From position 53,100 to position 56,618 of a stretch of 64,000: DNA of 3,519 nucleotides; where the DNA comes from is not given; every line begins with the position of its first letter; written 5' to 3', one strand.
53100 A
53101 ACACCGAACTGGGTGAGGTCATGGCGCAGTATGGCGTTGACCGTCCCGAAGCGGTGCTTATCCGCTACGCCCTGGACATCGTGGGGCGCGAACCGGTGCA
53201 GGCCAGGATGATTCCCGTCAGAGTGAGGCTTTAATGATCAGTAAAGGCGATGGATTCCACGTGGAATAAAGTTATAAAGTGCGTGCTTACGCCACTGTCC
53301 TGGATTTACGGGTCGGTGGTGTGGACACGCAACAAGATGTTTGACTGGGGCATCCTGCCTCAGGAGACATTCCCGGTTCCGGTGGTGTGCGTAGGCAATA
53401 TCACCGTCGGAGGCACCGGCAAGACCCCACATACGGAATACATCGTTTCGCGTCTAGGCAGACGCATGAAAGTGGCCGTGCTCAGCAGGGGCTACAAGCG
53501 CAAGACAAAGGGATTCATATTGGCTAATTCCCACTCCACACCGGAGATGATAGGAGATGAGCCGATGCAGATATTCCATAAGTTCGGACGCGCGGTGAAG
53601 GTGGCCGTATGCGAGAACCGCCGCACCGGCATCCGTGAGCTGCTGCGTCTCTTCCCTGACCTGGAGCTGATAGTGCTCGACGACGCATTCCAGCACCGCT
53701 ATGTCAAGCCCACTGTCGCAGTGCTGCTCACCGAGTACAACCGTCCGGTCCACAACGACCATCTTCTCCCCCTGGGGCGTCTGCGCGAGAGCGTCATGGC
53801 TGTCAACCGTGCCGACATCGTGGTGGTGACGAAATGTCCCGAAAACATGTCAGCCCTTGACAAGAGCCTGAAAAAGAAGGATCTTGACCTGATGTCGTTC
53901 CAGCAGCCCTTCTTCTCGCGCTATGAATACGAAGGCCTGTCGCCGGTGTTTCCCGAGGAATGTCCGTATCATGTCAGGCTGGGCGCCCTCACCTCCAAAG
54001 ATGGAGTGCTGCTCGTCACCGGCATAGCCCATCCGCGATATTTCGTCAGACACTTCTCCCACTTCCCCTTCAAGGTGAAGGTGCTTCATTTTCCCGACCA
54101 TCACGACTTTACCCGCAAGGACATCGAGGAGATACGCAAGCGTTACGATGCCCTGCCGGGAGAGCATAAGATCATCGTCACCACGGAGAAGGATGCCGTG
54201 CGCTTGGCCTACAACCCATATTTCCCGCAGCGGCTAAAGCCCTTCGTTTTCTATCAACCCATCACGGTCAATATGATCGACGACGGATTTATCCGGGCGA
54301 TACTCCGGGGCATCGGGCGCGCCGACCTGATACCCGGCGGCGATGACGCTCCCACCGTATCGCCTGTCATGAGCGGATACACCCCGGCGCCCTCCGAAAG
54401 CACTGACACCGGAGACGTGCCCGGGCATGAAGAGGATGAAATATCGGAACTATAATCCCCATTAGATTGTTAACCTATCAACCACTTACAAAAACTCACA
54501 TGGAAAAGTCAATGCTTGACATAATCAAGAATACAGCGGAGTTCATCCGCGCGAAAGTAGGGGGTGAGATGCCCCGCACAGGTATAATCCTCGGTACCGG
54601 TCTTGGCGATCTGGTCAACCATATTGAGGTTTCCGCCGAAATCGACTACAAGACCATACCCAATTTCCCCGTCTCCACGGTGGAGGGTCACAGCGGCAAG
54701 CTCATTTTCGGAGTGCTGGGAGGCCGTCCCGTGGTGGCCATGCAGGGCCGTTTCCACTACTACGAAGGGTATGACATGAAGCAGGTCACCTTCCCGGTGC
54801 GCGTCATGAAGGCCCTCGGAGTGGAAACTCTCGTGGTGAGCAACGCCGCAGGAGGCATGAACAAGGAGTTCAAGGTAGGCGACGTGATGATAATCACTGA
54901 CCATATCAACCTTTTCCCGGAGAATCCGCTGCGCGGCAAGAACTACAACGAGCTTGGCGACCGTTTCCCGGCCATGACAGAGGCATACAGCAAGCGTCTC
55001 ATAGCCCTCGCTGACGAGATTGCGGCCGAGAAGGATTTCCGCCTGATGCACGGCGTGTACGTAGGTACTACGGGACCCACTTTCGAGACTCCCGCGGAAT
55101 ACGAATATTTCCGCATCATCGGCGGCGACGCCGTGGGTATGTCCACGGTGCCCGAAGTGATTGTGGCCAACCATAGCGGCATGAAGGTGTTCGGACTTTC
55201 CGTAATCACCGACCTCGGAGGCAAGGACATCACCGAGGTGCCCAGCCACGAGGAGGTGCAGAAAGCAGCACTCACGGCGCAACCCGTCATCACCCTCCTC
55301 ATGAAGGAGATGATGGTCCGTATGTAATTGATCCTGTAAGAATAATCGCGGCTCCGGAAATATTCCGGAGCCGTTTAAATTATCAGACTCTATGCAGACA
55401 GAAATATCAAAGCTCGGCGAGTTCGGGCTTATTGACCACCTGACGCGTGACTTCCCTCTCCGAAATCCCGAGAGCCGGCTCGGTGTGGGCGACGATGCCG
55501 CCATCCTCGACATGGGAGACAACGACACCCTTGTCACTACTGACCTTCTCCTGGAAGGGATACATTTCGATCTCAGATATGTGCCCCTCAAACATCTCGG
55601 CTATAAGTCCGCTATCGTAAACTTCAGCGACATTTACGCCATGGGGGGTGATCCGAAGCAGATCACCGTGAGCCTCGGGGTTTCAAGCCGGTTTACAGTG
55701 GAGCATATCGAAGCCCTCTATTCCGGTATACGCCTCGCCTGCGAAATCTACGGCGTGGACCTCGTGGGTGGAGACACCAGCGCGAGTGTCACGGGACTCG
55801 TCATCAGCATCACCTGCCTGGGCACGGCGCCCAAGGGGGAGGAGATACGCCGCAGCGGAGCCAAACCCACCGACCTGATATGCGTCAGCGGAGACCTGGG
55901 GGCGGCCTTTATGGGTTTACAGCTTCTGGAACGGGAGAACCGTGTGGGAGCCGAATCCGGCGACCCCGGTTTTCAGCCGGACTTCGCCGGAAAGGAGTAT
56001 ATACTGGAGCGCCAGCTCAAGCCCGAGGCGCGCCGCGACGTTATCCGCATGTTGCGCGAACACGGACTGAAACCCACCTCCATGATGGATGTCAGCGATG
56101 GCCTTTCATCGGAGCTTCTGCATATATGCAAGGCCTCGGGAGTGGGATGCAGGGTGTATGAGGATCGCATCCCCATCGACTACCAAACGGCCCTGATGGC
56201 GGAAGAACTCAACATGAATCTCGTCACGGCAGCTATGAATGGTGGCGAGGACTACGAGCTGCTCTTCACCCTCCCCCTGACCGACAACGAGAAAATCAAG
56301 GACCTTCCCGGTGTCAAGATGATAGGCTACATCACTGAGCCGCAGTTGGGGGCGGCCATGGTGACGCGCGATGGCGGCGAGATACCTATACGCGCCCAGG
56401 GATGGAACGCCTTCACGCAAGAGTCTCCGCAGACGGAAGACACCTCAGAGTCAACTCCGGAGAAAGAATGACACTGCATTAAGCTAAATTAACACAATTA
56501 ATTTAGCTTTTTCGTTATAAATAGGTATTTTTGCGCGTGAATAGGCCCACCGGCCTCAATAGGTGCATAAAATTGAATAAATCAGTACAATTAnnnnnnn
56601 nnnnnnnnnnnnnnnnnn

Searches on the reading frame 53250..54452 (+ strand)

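Call 80: search_protein_families(library=pfam, proteins=[window:53250-54452:+], max_evalue=0.00001)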
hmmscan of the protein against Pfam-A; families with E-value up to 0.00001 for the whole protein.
window:53250-54452:+ (401 aa): 1 family
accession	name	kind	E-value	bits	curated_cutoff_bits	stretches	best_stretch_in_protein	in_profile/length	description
PF02606.20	LpxK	-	2e-79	267.5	27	1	10-351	2-322/328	Tetraacyldisaccharide-1-P 4'-kinase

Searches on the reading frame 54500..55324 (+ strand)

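Call 80: search_protein_families(library=pfam, proteins=[window:54500-55324:+], max_evalue=0.00001)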
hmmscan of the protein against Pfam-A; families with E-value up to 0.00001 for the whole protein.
window:54500-55324:+ (275 aa): 1 family
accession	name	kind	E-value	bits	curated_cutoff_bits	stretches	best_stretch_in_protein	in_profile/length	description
PF01048.26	PNP_UDP_1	-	1.8e-54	185.1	25.1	1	27-269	2-229/233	Phosphorylase superfamily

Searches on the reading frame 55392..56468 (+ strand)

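Call 80: search_protein_families(library=pfam, proteins=[window:55392-56468:+], max_evalue=0.00001)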
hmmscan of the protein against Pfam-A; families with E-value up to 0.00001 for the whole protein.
window:55392-56468:+ (359 aa): 1 family
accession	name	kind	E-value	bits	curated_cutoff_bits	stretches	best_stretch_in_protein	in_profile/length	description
PF00586.29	AIRS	-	5e-27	95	24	1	33-145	1-111/112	AIR synthase related protein, N-terminal domain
